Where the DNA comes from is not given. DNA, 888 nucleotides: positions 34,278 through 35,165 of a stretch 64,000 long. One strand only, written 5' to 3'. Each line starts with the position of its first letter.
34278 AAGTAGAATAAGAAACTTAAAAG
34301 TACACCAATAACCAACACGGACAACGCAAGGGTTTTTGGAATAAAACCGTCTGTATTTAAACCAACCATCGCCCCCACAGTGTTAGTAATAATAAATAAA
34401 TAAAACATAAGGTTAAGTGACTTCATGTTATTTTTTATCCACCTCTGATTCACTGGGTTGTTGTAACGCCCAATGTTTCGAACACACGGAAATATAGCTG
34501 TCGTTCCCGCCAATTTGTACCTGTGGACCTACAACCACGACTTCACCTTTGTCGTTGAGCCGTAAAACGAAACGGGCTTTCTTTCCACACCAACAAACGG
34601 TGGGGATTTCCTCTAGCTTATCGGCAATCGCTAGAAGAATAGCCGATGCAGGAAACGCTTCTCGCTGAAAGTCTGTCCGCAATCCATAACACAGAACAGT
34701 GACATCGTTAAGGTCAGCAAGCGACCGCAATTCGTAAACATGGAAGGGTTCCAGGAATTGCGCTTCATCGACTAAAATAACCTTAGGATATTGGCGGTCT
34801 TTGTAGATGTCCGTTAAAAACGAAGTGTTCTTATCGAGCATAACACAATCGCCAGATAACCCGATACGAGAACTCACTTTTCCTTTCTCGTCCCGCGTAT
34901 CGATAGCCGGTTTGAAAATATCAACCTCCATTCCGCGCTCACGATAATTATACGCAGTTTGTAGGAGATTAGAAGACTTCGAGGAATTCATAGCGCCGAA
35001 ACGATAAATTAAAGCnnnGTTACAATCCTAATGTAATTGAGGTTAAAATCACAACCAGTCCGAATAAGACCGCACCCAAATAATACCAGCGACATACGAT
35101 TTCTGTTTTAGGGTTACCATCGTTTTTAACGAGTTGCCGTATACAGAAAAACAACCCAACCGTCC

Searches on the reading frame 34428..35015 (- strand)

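Call 97: search_protein_families(library=pfam, proteins=[window:34428-35015:-], max_evalue=0.001)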
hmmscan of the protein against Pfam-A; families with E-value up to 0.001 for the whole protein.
window:34428-35015:- (195 aa): 1 family
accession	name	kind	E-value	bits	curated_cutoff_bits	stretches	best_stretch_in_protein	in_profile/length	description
PF00265.24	TK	-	5e-46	157.2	20.6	1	5-182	6-176/176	Thymidine kinase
